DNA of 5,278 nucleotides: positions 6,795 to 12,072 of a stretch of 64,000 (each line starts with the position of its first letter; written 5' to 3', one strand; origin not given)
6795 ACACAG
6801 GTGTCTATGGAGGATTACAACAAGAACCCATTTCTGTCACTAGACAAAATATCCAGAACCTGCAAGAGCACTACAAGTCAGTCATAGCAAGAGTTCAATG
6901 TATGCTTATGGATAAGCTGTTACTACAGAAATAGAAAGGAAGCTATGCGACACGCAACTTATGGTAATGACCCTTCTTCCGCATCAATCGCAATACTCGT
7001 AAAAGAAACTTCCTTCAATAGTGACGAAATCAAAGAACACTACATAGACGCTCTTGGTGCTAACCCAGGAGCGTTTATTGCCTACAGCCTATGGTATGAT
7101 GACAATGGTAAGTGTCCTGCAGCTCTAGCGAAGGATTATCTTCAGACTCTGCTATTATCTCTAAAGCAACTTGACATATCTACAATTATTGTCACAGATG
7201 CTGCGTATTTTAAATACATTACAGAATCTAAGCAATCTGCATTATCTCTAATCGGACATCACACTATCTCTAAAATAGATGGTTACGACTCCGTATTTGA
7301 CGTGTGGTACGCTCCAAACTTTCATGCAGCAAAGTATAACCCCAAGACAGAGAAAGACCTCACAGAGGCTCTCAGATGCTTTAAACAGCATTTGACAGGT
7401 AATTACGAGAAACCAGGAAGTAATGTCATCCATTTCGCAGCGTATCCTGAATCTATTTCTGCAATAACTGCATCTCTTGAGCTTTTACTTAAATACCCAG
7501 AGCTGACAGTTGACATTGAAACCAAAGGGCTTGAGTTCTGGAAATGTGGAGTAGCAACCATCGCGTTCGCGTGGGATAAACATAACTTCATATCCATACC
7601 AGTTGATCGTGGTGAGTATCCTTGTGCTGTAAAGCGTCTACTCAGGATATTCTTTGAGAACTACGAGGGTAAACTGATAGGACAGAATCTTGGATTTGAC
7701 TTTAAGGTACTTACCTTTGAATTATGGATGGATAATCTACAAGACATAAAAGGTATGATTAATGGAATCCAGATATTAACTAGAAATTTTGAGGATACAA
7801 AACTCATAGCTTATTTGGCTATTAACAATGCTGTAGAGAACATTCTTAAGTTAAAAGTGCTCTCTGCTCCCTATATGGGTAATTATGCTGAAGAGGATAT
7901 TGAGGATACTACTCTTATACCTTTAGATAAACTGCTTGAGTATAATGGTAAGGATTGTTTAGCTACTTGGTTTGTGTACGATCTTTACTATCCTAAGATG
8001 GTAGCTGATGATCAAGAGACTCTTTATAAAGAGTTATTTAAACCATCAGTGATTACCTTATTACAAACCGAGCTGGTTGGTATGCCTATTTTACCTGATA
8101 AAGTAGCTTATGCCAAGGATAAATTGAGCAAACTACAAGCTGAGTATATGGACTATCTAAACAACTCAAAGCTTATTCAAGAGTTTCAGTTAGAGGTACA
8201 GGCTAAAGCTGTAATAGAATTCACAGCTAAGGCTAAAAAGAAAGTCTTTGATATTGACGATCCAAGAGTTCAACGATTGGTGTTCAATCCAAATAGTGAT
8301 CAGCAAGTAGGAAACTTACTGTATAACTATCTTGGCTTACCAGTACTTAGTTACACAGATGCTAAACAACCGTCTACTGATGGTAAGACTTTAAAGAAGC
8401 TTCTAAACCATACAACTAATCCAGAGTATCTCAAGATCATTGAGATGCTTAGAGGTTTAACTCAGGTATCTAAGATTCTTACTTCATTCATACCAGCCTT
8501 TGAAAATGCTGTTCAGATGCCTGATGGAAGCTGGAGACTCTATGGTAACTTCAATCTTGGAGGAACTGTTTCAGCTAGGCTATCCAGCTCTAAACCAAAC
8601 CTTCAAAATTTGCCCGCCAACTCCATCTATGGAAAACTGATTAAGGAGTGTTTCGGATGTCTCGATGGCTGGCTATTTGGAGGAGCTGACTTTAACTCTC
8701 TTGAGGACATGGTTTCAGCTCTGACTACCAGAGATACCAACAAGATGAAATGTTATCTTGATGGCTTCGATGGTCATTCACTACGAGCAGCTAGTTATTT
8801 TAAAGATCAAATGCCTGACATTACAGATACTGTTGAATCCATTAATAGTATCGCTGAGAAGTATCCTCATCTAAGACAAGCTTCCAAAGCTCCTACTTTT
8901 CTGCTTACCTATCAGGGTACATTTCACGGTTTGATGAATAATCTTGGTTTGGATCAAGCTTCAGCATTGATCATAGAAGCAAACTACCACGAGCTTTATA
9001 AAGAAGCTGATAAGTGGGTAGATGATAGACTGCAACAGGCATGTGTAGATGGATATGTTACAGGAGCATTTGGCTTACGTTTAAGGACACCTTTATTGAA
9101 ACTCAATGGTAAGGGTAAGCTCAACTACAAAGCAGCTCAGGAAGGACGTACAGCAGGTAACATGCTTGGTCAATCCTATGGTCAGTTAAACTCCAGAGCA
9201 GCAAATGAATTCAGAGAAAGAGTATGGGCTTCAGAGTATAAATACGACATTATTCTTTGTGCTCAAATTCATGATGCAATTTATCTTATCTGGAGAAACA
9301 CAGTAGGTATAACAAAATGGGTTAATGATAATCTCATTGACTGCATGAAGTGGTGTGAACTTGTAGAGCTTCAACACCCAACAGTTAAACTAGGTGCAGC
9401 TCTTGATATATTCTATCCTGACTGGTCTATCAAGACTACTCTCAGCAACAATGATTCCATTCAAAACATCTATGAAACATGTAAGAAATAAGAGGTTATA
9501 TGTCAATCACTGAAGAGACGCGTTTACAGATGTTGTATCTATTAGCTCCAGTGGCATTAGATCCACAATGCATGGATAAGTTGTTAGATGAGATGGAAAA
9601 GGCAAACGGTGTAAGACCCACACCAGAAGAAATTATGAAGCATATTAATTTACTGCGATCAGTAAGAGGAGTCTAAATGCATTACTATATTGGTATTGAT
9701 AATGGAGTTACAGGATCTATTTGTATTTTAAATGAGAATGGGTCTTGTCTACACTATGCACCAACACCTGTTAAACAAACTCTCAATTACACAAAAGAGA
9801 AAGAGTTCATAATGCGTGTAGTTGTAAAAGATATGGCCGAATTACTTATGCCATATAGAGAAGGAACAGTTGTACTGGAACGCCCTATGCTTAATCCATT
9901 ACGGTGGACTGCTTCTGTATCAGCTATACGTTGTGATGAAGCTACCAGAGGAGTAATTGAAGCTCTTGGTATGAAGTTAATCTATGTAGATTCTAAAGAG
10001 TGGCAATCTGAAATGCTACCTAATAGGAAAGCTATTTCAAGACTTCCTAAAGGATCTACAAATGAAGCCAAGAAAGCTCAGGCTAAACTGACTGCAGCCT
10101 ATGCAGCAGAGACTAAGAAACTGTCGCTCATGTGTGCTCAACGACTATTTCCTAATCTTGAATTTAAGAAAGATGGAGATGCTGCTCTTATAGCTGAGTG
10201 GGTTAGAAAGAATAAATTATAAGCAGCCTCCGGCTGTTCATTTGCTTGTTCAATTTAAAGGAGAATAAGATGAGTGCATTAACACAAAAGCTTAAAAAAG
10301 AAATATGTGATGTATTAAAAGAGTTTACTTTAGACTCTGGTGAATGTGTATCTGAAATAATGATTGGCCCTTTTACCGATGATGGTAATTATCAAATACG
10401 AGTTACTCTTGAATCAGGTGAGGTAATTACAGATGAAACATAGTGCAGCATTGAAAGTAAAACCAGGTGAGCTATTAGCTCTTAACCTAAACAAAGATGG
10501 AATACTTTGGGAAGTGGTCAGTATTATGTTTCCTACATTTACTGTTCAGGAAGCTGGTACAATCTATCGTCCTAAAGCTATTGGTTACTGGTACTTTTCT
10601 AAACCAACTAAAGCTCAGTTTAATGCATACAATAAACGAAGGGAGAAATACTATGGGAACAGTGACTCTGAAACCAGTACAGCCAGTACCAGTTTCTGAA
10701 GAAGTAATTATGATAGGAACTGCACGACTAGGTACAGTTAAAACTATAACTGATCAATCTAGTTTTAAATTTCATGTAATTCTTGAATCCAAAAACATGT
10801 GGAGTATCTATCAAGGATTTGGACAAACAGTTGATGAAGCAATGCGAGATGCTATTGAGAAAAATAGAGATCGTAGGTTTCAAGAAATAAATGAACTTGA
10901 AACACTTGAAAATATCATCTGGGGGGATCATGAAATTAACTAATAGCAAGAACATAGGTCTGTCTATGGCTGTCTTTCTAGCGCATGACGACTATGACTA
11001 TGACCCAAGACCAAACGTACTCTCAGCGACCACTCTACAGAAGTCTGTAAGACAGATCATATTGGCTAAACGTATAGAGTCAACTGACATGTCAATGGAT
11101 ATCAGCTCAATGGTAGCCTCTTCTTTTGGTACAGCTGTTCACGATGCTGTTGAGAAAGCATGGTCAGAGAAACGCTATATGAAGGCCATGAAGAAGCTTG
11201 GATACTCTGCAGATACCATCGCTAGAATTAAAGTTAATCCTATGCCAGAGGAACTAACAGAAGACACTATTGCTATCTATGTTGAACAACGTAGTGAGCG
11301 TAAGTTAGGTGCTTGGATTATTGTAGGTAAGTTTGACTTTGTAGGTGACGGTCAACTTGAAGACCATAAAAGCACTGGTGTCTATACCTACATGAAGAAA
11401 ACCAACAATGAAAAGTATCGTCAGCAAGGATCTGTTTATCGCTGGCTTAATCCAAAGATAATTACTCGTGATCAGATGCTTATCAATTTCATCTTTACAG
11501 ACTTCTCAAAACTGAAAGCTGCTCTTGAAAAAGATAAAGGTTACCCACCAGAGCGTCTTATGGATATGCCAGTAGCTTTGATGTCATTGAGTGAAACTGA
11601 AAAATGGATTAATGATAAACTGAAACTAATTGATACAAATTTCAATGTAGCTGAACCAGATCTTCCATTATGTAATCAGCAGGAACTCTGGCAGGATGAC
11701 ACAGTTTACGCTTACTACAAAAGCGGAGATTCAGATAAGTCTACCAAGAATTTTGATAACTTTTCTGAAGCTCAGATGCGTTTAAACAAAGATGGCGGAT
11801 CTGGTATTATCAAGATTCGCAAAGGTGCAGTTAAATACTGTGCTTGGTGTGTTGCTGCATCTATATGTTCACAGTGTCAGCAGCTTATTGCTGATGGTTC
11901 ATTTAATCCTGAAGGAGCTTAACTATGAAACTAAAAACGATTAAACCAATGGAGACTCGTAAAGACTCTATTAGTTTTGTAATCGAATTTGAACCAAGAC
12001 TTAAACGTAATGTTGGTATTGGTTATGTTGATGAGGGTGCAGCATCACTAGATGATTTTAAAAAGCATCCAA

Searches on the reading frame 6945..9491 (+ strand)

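Call 103: search_protein_families(library=phrogs, proteins=[window:6945-9491:+], max_evalue=0.001)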
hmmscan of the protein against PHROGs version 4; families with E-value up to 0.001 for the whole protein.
window:6945-9491:+ (848 aa): 7 families
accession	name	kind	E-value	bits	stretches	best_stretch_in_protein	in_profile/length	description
phrog_17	-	DNA, RNA and nucleotide metabolism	1.5e-120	405.2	1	24-847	516-1250/1445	DNA polymerase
phrog_2573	-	DNA, RNA and nucleotide metabolism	2.2e-50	172.8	1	564-839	3-295/336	DNA polymerase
phrog_23226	-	DNA, RNA and nucleotide metabolism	7.6e-38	131.4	1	428-848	194-608/611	DNA polymerase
phrog_12241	-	DNA, RNA and nucleotide metabolism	1.9e-10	41.3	1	333-559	283-496/502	DNA polymerase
phrog_10285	-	DNA, RNA and nucleotide metabolism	9.2e-08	32.5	1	549-670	28-142/321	DNA polymerase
phrog_15971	-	DNA, RNA and nucleotide metabolism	3e-06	27.6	1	442-589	43-177/376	DNA polymerase I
phrog_5995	-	DNA, RNA and nucleotide metabolism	0.00074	20.1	0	655-781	5-126/236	DNA polymerase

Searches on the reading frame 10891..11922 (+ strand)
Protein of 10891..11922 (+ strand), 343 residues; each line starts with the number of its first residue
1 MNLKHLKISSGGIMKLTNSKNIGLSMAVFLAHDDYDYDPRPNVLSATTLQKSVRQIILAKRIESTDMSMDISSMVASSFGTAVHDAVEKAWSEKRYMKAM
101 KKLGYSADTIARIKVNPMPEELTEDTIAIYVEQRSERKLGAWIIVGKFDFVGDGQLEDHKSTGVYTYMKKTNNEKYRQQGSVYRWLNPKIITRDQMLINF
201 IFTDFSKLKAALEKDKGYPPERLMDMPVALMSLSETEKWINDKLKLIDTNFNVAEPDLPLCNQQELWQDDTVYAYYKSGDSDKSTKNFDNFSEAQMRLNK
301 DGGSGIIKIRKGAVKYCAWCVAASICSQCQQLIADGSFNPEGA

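Call 103: search_protein_families(library=phrogs, proteins=[window:10891-11922:+], max_evalue=0.001)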
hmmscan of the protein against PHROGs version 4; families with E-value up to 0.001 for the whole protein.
window:10891-11922:+ (343 aa): 1 family
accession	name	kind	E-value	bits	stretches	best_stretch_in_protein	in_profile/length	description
phrog_2139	-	DNA, RNA and nucleotide metabolism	2.2e-122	409.2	1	14-337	2-327/330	exonuclease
